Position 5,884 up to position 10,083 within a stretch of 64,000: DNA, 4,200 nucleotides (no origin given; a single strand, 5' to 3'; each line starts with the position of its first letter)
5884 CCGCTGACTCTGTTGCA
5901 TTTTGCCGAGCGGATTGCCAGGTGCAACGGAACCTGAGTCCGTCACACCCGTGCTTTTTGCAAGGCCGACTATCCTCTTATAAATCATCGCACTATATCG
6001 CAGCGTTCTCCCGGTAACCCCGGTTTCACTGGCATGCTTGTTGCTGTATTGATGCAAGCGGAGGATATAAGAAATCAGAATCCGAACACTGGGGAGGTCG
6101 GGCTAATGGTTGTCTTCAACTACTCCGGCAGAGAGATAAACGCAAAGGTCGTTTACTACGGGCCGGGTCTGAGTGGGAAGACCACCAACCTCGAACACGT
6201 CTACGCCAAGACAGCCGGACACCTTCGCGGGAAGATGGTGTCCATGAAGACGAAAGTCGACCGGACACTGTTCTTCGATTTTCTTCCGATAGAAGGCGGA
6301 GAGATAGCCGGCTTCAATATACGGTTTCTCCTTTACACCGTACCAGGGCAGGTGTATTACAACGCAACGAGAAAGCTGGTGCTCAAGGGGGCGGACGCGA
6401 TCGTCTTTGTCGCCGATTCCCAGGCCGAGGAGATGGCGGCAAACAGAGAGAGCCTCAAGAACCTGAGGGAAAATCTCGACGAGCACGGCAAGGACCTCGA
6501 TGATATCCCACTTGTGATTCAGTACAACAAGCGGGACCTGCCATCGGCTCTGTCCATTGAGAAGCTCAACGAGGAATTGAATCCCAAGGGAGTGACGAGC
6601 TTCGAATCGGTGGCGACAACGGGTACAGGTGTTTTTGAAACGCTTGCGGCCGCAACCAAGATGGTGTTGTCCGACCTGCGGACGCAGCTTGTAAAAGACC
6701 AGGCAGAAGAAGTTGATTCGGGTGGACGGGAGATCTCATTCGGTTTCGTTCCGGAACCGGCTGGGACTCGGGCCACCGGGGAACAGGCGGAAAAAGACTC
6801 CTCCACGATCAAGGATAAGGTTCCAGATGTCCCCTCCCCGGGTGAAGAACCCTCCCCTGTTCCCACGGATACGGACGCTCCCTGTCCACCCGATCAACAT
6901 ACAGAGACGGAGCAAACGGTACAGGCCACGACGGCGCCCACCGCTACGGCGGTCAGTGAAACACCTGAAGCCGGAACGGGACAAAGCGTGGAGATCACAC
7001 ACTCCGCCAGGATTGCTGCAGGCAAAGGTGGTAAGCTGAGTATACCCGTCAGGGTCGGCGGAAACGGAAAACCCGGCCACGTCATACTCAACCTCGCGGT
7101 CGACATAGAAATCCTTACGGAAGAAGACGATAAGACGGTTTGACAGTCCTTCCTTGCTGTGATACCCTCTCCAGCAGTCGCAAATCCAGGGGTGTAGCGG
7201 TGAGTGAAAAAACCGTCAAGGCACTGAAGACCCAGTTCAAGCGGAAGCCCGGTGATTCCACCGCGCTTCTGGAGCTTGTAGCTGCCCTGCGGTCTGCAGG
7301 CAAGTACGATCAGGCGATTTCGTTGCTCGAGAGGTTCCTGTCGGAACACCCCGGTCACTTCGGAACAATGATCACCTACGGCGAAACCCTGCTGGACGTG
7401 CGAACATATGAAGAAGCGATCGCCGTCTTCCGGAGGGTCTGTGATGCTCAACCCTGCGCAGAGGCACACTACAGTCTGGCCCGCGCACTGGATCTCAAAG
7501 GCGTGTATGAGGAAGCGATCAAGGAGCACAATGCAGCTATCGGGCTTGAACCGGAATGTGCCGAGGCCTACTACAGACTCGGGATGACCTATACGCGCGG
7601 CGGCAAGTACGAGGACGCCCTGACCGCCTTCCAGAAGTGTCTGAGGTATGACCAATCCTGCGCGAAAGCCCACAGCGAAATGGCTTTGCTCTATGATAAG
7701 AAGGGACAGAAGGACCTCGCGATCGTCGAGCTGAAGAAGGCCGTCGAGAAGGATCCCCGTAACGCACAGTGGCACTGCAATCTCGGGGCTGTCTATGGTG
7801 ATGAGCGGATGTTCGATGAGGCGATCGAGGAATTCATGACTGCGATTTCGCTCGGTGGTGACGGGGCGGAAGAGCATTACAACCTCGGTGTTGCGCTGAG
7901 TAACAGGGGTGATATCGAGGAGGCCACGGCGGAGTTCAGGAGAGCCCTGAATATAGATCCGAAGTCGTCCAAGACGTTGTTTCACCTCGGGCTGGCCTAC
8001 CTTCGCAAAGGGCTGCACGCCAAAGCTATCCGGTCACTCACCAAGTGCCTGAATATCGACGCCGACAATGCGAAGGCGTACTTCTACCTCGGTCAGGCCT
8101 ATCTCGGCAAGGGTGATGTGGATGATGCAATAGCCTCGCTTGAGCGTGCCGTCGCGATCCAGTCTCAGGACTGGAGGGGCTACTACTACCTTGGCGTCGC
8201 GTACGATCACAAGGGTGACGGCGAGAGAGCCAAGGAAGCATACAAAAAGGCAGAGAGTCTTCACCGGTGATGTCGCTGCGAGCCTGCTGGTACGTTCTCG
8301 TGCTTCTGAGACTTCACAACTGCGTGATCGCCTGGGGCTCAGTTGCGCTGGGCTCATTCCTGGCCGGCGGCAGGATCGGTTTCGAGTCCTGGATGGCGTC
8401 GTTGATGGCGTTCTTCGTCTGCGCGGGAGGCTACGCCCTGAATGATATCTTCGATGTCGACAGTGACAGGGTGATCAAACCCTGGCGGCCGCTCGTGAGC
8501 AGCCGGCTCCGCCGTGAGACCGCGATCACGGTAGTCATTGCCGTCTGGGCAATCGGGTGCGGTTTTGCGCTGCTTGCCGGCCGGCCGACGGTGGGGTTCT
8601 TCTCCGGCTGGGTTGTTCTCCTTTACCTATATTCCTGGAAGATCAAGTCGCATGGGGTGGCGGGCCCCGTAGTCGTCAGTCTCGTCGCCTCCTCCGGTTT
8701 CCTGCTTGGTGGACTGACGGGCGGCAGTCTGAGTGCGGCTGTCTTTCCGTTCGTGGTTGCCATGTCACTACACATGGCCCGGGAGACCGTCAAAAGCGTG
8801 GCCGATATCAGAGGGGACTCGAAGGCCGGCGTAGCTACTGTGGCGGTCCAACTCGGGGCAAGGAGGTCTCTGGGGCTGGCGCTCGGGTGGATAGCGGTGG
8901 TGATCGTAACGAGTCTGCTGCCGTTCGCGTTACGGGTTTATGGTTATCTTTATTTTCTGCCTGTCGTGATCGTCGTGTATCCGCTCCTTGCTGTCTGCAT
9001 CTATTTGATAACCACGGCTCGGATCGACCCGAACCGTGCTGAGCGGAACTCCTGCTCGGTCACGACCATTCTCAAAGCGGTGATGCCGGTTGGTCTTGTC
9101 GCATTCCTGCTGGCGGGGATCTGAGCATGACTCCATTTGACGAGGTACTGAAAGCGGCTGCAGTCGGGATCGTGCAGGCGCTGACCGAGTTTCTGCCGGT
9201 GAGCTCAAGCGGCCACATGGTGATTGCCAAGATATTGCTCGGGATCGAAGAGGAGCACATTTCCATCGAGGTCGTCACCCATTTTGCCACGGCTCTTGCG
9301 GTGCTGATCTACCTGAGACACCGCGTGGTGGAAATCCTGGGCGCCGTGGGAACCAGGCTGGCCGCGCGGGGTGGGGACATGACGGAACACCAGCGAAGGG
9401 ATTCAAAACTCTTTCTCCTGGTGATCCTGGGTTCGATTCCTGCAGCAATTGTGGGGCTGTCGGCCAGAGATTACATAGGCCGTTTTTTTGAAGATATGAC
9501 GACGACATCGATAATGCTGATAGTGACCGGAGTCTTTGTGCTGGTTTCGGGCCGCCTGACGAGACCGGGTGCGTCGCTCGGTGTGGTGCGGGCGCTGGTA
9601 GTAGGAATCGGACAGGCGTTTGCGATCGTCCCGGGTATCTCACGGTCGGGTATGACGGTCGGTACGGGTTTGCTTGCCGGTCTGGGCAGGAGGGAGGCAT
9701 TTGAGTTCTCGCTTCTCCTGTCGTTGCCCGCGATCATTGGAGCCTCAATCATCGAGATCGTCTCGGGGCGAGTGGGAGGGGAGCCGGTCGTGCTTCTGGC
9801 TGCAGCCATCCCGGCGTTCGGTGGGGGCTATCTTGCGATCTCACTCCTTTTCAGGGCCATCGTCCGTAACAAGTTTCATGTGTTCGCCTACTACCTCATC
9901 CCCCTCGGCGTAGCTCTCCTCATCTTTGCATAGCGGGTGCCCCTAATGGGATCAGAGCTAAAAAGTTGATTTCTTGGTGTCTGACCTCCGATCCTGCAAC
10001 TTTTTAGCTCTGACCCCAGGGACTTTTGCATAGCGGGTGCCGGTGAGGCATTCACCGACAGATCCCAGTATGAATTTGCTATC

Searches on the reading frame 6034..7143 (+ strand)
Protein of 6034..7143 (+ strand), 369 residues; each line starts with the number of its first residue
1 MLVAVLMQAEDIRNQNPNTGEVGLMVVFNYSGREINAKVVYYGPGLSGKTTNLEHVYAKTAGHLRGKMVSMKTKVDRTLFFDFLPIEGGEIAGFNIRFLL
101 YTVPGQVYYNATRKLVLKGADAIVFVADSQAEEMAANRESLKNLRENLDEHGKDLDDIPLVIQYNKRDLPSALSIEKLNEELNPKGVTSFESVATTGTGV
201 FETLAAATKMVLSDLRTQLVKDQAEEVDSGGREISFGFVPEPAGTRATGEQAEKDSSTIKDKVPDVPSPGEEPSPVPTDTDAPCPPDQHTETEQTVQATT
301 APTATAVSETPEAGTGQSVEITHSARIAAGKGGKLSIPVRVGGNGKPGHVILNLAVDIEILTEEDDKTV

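Call 19: search_protein_families(library=pfam, proteins=[window:6034-7143:+], max_evalue=0.001)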
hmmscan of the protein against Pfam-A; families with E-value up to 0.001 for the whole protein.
window:6034-7143:+ (369 aa): 2 families
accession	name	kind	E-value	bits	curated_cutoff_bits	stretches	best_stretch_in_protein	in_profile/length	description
PF00025.27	Arf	-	8.9e-08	32.2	22.3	1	91-198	53-161/174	ADP-ribosylation factor family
PF19993.5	DO-GTPase2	-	4.6e-05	23.6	27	1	110-195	109-200/226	Double-GTPase 2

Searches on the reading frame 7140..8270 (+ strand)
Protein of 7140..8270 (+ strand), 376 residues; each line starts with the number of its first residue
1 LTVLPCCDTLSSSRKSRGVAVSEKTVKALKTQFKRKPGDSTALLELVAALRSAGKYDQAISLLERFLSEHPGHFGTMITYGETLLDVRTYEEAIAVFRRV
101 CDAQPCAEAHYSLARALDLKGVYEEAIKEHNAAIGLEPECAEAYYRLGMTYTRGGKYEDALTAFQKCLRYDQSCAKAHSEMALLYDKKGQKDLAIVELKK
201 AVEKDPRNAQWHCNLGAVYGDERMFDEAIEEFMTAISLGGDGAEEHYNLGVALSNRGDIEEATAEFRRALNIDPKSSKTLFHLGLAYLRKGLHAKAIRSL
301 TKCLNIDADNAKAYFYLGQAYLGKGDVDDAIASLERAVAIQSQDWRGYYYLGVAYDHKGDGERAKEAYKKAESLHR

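Call 19: search_protein_families(library=pfam, proteins=[window:7140-8270:+], max_evalue=0.001)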
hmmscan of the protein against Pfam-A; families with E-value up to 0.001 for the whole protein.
window:7140-8270:+ (376 aa): 34 families (the best 25 are shown)
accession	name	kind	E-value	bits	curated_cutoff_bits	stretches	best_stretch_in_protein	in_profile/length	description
PF07719.23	TPR_2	-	4.9e-51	167.1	27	4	141-172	1-32/34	Tetratricopeptide repeat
PF00515.34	TPR_1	-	3e-50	166.5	27.8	5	141-173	1-33/34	Tetratricopeptide repeat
PF13414.12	TPR_11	-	1.2e-48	163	26.8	6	187-220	6-39/42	TPR repeat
PF13181.12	TPR_8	-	8e-47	153.9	25.7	4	141-173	1-33/34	Tetratricopeptide repeat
PF13431.12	TPR_17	-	7.5e-41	135.4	24.4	2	301-332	3-34/34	Tetratricopeptide repeat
PF13432.12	TPR_16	-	9.7e-37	125.5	32.7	5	317-371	3-57/65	Tetratricopeptide repeat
PF14559.12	TPR_19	-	1.1e-34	119.1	25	5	288-344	2-58/68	Tetratricopeptide repeat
PF13428.12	TPR_14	-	1.6e-31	105.9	23.5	1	42-74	3-35/44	Tetratricopeptide repeat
PF13174.12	TPR_6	-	1.5e-29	101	26.3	1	142-169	1-28/33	Tetratricopeptide repeat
PF13424.12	TPR_12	-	5.9e-28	97.3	30.1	6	279-341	5-75/77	Tetratricopeptide repeat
PF13176.12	TPR_7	-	1.1e-21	75.4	27.9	0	143-172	1-32/36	Tetratricopeptide repeat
PF12895.13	ANAPC3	-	2.5e-20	73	27.2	3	35-99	18-81/82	Anaphase-promoting complex, cyclosome, subunit 3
PF14561.12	TPR_20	-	1.5e-18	67.4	25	0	22-70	4-52/90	Tetratricopeptide repeat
PF23914.1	TPR_CcmH_CycH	-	3.1e-16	60.1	42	1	249-336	56-146/158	Cytochrome c-type biogenesis protein H TPR domain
PF13371.12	TPR_9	-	6.3e-15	55.4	35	0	317-368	1-52/73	Tetratricopeptide repeat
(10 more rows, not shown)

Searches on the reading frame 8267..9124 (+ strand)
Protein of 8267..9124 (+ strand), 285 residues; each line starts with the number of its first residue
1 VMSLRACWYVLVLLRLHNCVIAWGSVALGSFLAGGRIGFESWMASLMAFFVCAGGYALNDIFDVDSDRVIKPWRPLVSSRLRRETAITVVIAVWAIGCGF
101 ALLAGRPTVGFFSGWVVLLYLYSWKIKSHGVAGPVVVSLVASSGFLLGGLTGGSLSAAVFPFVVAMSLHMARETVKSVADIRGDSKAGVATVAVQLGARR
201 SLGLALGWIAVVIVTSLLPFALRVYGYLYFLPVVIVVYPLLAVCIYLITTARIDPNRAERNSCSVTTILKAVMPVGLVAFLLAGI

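Call 19: search_protein_families(library=pfam, proteins=[window:8267-9124:+], max_evalue=0.001)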
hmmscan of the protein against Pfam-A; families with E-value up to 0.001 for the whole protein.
window:8267-9124:+ (285 aa): 1 family
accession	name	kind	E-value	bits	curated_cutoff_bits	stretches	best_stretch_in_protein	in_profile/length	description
PF01040.23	UbiA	-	4e-30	105.3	34.2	1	26-252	5-236/250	UbiA prenyltransferase family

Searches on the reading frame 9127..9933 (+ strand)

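Call 19: search_protein_families(library=pfam, proteins=[window:9127-9933:+], max_evalue=0.001)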
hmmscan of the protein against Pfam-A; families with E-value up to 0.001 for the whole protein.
window:9127-9933:+ (268 aa): 1 family
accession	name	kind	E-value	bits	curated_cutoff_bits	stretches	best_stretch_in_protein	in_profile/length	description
PF02673.24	BacA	-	2.2e-65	221.4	33.4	1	11-262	2-256/257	Bacitracin resistance protein BacA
